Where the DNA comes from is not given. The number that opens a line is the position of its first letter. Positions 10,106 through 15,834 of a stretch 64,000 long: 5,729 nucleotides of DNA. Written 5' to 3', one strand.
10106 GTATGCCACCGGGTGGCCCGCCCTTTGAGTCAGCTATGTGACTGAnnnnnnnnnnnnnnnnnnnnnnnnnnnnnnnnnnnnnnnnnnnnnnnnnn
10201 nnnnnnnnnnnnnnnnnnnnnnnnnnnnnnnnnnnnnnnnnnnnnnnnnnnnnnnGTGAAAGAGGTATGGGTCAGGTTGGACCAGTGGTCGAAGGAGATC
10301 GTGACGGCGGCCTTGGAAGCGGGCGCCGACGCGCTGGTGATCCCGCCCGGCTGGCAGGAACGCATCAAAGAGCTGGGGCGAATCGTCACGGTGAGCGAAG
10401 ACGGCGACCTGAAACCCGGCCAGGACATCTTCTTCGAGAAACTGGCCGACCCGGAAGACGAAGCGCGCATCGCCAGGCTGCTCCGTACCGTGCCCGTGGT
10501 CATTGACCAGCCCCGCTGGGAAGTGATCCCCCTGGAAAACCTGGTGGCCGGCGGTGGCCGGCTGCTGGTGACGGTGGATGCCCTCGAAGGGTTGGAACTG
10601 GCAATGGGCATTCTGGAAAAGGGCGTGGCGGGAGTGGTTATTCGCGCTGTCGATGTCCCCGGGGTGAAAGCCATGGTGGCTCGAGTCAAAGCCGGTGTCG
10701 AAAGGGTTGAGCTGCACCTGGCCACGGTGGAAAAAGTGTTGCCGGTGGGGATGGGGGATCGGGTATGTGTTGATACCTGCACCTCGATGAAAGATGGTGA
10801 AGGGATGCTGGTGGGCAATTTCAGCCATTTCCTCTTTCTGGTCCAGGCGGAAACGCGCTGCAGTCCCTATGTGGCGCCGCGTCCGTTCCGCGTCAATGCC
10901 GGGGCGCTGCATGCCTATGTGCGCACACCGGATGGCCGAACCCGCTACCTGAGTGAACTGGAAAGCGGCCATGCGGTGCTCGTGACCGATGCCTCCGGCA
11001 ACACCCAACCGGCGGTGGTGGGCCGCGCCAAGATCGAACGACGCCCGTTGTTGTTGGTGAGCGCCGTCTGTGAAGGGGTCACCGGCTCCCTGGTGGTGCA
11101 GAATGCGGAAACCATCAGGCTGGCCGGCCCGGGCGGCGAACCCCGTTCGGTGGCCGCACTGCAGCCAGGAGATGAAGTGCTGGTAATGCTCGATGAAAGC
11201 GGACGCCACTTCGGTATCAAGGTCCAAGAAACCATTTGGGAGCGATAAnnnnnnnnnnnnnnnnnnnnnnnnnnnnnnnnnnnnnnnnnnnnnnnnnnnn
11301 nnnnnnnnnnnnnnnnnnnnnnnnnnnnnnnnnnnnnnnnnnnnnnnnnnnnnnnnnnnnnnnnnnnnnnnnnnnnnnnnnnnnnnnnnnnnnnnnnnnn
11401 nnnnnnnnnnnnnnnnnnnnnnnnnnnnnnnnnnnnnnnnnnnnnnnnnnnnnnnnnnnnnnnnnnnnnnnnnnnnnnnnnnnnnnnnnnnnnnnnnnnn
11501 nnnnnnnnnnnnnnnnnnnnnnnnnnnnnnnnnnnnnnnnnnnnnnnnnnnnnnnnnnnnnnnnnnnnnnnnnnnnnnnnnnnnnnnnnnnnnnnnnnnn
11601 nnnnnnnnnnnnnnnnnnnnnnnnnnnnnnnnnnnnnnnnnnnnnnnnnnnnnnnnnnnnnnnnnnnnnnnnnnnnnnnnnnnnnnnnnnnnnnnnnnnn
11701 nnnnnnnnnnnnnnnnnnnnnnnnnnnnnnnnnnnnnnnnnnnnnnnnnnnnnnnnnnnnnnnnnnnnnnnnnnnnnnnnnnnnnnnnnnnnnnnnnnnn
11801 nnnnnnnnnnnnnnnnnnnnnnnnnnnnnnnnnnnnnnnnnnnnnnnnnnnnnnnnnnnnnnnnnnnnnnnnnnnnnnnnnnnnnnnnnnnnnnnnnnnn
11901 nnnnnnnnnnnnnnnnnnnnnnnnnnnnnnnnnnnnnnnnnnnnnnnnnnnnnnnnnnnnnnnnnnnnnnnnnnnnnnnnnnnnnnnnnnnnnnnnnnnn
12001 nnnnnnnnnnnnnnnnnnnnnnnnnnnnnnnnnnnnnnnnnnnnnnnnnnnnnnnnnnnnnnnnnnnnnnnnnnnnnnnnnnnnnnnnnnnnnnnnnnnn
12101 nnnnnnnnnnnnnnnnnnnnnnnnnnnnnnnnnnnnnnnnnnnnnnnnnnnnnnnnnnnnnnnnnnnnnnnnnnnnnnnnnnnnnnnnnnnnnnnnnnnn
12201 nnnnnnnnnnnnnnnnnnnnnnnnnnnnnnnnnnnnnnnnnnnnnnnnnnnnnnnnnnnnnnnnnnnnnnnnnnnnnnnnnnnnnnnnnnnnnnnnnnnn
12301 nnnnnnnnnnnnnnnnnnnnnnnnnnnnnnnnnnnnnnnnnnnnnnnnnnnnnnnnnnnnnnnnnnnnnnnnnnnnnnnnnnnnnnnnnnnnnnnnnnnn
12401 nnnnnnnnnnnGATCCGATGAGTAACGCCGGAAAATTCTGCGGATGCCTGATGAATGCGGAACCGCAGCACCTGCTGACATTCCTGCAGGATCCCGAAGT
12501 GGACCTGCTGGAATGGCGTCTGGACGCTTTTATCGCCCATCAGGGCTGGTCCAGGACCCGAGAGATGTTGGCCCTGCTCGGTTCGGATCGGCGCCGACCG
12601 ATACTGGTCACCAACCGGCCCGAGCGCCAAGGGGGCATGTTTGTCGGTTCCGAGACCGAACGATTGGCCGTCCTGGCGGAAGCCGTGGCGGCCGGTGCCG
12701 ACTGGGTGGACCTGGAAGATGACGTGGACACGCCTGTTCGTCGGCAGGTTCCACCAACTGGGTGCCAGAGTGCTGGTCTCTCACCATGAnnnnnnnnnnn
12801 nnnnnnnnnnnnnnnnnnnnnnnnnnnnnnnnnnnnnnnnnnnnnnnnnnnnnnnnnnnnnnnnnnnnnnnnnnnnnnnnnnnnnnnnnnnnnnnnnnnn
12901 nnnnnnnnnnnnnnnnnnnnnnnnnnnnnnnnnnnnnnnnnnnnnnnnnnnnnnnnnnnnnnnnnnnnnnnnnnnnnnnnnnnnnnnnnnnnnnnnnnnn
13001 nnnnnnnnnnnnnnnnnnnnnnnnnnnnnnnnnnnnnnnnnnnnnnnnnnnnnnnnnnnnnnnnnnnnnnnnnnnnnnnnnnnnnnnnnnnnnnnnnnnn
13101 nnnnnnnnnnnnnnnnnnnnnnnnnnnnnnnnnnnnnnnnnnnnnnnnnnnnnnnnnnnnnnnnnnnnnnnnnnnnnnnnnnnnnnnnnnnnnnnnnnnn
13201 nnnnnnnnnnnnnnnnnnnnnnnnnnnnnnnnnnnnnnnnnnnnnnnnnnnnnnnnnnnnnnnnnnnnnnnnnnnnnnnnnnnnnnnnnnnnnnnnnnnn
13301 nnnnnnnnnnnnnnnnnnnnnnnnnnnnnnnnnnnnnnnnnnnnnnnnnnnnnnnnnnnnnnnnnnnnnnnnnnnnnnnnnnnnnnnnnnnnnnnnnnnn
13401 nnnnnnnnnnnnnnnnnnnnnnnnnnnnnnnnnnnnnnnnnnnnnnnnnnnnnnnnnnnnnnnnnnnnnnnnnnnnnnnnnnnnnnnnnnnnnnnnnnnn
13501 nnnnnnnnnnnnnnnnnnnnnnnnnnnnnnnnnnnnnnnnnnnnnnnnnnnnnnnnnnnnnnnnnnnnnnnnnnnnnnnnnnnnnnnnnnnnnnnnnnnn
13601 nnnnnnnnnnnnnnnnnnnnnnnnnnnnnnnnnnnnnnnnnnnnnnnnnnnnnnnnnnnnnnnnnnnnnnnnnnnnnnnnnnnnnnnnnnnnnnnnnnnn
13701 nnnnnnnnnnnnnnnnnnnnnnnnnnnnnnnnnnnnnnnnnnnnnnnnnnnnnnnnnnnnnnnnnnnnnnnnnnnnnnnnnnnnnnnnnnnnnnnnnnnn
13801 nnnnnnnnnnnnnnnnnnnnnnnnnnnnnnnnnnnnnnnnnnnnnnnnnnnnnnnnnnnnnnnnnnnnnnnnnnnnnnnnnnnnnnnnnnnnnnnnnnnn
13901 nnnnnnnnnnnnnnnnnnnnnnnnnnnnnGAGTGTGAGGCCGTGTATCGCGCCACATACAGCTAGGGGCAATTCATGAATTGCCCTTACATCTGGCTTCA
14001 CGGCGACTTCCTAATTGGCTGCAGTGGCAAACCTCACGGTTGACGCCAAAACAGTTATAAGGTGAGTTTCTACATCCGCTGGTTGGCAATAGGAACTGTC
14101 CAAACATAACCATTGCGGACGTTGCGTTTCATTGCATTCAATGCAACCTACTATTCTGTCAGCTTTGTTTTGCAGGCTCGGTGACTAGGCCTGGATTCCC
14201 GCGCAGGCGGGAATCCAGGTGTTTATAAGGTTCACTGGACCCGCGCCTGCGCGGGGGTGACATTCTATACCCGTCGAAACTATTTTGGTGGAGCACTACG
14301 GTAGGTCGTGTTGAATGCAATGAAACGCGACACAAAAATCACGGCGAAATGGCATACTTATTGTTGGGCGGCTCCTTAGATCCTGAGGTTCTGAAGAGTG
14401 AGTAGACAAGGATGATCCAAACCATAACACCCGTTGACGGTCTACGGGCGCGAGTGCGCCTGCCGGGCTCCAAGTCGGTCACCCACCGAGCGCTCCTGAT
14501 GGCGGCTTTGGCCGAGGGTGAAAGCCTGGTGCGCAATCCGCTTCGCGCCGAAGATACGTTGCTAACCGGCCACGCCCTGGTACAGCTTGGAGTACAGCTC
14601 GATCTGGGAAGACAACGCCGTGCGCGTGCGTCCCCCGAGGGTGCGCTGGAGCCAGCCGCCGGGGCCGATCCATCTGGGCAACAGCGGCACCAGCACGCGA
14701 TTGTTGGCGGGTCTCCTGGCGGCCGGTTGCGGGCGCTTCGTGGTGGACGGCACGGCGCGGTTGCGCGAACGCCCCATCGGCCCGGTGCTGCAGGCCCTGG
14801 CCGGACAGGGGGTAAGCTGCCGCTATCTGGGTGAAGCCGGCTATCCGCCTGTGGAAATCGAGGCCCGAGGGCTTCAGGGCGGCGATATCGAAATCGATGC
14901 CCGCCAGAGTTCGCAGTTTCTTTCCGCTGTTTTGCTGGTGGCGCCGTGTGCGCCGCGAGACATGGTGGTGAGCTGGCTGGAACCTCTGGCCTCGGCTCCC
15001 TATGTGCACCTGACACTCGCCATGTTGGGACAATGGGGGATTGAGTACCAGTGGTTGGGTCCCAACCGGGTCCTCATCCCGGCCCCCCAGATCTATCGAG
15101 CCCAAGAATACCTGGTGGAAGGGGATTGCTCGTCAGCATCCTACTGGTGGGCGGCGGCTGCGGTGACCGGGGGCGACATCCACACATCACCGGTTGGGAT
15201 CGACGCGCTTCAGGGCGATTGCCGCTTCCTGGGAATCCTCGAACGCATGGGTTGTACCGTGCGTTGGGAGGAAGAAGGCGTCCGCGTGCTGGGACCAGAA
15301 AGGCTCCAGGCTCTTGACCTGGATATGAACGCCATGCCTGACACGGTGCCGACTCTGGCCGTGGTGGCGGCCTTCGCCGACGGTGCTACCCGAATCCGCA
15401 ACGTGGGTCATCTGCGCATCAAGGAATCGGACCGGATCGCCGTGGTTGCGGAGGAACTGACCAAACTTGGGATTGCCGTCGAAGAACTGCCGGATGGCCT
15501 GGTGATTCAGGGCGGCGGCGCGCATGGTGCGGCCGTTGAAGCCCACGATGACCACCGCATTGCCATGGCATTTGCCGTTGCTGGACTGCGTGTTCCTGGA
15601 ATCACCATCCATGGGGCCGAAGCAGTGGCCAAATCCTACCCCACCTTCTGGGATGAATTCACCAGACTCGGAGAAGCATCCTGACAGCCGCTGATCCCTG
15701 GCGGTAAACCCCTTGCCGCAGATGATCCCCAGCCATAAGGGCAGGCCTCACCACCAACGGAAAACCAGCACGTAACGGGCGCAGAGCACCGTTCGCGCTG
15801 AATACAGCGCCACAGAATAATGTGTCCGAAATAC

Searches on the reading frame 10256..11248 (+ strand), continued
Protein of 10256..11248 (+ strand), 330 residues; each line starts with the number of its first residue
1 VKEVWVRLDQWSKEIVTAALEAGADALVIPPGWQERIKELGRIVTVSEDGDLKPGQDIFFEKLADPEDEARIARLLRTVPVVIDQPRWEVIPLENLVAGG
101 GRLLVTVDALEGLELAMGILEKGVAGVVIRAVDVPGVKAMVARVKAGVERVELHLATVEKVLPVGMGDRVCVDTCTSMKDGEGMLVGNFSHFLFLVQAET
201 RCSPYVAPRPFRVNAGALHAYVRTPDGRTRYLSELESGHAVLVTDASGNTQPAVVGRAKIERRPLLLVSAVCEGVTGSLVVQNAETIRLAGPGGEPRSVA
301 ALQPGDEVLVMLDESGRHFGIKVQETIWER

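Call 28: find_encoding_contigs(protein=P0034, flank=3000, max_places=2)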
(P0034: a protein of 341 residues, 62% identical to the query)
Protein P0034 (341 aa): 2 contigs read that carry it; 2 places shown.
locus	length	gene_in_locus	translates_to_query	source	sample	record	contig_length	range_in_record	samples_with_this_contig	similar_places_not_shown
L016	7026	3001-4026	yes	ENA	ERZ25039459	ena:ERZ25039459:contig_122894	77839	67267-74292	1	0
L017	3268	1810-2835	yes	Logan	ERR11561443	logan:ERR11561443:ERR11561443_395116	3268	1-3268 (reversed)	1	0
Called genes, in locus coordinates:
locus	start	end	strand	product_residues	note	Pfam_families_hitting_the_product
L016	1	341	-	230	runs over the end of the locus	PF02525:Flavodoxin_2, PF03358:FMN_red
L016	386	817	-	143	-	PF01951:Archease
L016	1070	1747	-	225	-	PF01139:RtcB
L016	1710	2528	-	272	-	PF01139:RtcB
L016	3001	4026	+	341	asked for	PF01959:DHQS, PF26558:DHQS_2nd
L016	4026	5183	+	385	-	PF01817:CM_2, PF00800:PDT, PF01842:ACT (weak)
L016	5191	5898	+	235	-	PF01487:DHquinase_I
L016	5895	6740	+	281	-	PF08501:Shikimate_dh_N, PF01488:Shikimate_DH, PF18317:SDH_C (weak)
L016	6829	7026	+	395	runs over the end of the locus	PF00275:EPSP_synthase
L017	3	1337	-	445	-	?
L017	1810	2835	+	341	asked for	PF01959:DHQS, PF26558:DHQS_2nd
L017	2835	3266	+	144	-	?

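Call 40: find_encoding_contigs(protein=P0050, flank=2500, max_places=1)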
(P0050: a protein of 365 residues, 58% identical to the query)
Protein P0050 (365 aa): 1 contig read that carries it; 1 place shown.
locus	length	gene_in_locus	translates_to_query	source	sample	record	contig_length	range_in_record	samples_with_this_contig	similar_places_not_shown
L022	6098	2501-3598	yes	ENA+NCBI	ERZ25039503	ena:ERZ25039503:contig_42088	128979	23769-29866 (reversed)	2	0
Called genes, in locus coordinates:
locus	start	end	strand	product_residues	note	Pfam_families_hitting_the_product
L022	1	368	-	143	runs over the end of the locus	PF01951:Archease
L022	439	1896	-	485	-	PF01139:RtcB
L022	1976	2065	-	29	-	-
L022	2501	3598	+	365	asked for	PF01959:DHQS, PF26558:DHQS_2nd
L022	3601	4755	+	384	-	PF01817:CM_2, PF00800:PDT, PF01842:ACT (weak)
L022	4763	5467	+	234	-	PF01487:DHquinase_I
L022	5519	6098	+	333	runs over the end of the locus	PF08501:Shikimate_dh_N, PF01488:Shikimate_DH (weak), PF18317:SDH_C (faint)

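Call 41: find_encoding_contigs(protein=P0047, flank=2500, max_places=1)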
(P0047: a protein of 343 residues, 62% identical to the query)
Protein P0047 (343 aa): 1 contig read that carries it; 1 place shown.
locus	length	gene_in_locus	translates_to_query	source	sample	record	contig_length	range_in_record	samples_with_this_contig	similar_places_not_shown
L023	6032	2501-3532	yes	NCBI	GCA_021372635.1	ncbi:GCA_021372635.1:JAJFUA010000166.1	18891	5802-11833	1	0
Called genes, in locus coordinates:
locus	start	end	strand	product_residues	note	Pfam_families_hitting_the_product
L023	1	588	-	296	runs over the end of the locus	PF02492:cobW, PF07683:CobW_C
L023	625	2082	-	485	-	PF01139:RtcB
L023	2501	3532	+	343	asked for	PF01959:DHQS, PF26558:DHQS_2nd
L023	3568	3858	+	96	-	PF01817:CM_2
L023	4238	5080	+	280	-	PF08501:Shikimate_dh_N, PF01488:Shikimate_DH, PF18317:SDH_C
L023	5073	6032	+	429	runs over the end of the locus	PF00275:EPSP_synthase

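Call 42: find_encoding_contigs(protein=P0109, flank=2500, max_places=1)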
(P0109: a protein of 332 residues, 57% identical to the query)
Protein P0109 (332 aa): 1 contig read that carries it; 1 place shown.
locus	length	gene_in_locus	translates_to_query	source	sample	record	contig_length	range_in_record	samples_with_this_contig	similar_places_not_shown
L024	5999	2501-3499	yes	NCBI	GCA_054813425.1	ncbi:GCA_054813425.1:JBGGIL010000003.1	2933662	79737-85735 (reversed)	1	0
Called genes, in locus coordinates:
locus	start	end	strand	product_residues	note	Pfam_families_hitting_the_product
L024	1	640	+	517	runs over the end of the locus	PF01039:Carboxyl_trans, PF03255:ACCA (weak)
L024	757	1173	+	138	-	PF01980:TrmO_N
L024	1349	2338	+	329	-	PF04055:Radical_SAM, PF06463:Mob_synth_C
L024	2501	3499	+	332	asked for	PF01959:DHQS, PF26558:DHQS_2nd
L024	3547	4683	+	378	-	PF01817:CM_2, PF01487:DHquinase_I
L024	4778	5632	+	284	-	PF08501:Shikimate_dh_N, PF01488:Shikimate_DH, PF18317:SDH_C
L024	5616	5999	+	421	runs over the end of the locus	PF00275:EPSP_synthase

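Call 43: find_encoding_contigs(protein=P0094, flank=2500, max_places=1)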
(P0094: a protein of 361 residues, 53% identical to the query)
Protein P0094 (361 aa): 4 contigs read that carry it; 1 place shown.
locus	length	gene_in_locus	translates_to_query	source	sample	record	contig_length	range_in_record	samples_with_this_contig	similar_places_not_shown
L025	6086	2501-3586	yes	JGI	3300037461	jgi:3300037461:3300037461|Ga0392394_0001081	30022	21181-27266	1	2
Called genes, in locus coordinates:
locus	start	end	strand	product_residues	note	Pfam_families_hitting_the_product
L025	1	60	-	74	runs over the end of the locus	-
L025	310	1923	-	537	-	PF03023:MurJ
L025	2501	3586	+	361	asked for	PF01959:DHQS, PF26558:DHQS_2nd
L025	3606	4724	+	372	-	PF01817:CM_2, PF00800:PDT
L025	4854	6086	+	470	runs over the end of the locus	PF01487:DHquinase_I, PF00512:HisKA, PF02518:HATPase_c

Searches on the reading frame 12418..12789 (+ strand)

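Call 9: search_protein_families(library=pfam, proteins=[window:12418-12789:+])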
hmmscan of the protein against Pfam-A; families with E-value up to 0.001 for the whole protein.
window:12418-12789:+ (123 aa): 1 family
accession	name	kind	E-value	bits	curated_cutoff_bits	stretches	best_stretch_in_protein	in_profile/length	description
PF01487.21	DHquinase_I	-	5.4e-13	50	22.2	1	23-101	19-99/230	Type I 3-dehydroquinase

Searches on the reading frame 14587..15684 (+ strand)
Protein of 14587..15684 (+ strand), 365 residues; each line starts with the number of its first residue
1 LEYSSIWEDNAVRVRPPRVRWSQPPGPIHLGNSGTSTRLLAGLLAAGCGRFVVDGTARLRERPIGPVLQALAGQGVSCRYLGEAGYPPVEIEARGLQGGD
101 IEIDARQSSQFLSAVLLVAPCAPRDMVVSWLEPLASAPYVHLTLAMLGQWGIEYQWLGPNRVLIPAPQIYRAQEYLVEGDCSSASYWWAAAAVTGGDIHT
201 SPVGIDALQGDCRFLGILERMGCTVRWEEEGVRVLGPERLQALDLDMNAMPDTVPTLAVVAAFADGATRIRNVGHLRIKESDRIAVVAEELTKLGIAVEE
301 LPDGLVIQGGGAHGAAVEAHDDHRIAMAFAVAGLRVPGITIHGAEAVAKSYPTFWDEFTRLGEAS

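Call 9: search_protein_families(library=pfam, proteins=[window:14587-15684:+])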
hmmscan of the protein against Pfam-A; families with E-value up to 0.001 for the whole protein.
window:14587-15684:+ (365 aa): 1 family
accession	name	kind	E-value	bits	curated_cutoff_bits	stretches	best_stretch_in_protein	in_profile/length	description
PF00275.25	EPSP_synthase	-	1.1e-93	314.7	22.8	1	12-357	68-416/417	EPSP synthase (3-phosphoshikimate 1-carboxyvinyltransferase)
